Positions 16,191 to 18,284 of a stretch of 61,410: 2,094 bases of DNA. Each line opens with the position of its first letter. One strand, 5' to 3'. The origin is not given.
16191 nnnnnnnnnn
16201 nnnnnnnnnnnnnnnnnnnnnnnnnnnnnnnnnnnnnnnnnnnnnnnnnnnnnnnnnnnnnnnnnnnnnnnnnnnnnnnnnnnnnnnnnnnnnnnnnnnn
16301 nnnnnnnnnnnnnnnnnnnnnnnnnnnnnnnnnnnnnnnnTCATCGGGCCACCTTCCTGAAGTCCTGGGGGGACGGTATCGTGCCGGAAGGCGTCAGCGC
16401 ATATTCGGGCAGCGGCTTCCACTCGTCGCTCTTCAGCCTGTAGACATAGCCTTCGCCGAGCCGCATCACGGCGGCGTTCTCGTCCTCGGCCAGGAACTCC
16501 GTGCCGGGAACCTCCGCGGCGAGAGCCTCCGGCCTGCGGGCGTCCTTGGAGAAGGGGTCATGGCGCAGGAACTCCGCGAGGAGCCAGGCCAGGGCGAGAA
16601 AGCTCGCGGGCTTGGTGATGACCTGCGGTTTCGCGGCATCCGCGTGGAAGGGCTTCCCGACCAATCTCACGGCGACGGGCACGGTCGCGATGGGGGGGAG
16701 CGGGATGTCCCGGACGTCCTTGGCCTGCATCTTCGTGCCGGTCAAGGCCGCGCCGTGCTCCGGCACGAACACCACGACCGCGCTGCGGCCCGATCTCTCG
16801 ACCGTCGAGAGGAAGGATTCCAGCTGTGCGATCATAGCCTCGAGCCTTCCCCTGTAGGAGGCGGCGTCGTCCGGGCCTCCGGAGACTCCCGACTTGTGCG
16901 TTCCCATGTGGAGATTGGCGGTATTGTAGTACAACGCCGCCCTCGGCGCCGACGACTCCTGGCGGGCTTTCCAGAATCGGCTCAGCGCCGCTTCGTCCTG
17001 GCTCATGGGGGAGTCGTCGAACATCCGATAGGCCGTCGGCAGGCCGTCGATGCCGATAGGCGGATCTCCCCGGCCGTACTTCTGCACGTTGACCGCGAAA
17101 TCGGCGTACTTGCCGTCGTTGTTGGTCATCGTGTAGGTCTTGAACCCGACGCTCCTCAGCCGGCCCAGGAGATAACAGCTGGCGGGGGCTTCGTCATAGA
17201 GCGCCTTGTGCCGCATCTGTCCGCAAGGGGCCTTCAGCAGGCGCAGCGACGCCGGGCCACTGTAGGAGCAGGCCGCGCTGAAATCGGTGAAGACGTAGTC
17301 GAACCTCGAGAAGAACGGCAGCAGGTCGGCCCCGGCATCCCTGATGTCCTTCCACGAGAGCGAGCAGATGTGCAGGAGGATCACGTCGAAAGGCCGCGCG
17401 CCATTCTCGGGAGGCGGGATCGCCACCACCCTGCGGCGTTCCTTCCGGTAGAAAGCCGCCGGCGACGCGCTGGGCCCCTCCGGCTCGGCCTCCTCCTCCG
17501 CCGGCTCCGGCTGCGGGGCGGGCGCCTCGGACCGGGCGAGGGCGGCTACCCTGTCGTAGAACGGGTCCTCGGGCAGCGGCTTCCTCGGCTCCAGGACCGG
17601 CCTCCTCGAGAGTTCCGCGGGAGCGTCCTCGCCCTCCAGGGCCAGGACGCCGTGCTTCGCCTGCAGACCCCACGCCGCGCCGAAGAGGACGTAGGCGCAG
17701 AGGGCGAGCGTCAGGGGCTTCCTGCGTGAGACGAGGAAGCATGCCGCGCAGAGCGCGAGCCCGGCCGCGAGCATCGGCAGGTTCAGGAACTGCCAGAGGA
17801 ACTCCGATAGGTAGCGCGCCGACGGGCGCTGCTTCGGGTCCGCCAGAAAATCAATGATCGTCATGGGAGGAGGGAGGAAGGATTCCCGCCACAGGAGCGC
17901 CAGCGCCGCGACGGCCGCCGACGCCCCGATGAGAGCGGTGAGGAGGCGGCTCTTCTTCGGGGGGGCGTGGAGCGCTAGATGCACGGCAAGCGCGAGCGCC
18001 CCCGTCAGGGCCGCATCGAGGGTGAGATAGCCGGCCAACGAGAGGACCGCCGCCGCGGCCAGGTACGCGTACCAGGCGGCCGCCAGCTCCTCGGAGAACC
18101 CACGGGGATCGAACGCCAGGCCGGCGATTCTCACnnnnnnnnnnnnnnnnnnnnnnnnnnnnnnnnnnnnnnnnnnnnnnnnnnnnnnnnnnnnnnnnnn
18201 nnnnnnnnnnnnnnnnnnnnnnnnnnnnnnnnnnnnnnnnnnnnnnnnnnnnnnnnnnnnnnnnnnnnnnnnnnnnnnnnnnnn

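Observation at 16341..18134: BcsG-type phosphoethanolamine transferase outside Enterobacteria-like context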

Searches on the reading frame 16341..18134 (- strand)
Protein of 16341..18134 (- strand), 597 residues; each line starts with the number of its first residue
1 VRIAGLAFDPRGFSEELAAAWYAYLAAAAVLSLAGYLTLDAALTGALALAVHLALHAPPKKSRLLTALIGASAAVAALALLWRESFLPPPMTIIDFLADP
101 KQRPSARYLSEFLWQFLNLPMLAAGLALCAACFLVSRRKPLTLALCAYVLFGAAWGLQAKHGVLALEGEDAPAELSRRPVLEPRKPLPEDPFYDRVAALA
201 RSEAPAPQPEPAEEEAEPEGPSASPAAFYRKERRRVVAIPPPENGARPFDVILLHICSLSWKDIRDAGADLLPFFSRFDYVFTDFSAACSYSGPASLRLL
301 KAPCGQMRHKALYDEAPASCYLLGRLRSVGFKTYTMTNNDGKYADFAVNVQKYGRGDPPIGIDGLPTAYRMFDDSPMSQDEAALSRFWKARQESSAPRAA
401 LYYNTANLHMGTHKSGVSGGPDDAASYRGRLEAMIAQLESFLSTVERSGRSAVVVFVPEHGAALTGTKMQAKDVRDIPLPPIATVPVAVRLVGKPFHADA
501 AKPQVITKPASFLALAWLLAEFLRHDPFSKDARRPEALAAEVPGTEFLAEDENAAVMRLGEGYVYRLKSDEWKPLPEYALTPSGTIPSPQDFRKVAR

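Call 7: search_protein_families(library=pfam, proteins=[window:16341-18134:-], max_evalue=0.01)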
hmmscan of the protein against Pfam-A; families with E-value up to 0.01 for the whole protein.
window:16341-18134:- (597 aa): 1 family
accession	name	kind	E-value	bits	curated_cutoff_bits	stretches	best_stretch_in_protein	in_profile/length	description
PF11658.13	CBP_BcsG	-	3.8e-120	402.3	24.8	1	21-572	1-516/516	Cellulose biosynthesis protein BcsG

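Call 8: search_protein_families(library=ncbifam, proteins=[window:16341-18134:-], max_evalue=0.01)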
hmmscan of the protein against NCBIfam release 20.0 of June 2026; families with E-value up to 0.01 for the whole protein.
window:16341-18134:- (597 aa): 1 family
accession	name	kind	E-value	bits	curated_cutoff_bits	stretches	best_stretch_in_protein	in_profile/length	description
TIGR03368.1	cellulose_yhjU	equivalog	3.6e-117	391.9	410.2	1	20-574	2-517/518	cellulose biosynthesis protein BcsG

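Call 9: search_solved_structures(query=window:16341-18134:-, show_alignments=2, max_evalue=0.01)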
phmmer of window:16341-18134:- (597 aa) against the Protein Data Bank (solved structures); distinct sequences matched with E-value up to 0.01: 4.
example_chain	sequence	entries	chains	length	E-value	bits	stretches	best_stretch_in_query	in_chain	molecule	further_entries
9b8v_B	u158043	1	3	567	7.5e-74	252.4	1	20-577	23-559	Cellulose biosynthesis protein BcsG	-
5ojh_A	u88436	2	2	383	5.3e-69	236.4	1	226-577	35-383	Cellulose biosynthesis protein BcsG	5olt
6pcz_A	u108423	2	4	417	7.1e-69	236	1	222-577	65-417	Cellulose biosynthesis protein BcsG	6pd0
9fmv_B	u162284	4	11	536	5.3e-68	233.1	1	20-531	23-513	Cellulose biosynthesis protein BcsG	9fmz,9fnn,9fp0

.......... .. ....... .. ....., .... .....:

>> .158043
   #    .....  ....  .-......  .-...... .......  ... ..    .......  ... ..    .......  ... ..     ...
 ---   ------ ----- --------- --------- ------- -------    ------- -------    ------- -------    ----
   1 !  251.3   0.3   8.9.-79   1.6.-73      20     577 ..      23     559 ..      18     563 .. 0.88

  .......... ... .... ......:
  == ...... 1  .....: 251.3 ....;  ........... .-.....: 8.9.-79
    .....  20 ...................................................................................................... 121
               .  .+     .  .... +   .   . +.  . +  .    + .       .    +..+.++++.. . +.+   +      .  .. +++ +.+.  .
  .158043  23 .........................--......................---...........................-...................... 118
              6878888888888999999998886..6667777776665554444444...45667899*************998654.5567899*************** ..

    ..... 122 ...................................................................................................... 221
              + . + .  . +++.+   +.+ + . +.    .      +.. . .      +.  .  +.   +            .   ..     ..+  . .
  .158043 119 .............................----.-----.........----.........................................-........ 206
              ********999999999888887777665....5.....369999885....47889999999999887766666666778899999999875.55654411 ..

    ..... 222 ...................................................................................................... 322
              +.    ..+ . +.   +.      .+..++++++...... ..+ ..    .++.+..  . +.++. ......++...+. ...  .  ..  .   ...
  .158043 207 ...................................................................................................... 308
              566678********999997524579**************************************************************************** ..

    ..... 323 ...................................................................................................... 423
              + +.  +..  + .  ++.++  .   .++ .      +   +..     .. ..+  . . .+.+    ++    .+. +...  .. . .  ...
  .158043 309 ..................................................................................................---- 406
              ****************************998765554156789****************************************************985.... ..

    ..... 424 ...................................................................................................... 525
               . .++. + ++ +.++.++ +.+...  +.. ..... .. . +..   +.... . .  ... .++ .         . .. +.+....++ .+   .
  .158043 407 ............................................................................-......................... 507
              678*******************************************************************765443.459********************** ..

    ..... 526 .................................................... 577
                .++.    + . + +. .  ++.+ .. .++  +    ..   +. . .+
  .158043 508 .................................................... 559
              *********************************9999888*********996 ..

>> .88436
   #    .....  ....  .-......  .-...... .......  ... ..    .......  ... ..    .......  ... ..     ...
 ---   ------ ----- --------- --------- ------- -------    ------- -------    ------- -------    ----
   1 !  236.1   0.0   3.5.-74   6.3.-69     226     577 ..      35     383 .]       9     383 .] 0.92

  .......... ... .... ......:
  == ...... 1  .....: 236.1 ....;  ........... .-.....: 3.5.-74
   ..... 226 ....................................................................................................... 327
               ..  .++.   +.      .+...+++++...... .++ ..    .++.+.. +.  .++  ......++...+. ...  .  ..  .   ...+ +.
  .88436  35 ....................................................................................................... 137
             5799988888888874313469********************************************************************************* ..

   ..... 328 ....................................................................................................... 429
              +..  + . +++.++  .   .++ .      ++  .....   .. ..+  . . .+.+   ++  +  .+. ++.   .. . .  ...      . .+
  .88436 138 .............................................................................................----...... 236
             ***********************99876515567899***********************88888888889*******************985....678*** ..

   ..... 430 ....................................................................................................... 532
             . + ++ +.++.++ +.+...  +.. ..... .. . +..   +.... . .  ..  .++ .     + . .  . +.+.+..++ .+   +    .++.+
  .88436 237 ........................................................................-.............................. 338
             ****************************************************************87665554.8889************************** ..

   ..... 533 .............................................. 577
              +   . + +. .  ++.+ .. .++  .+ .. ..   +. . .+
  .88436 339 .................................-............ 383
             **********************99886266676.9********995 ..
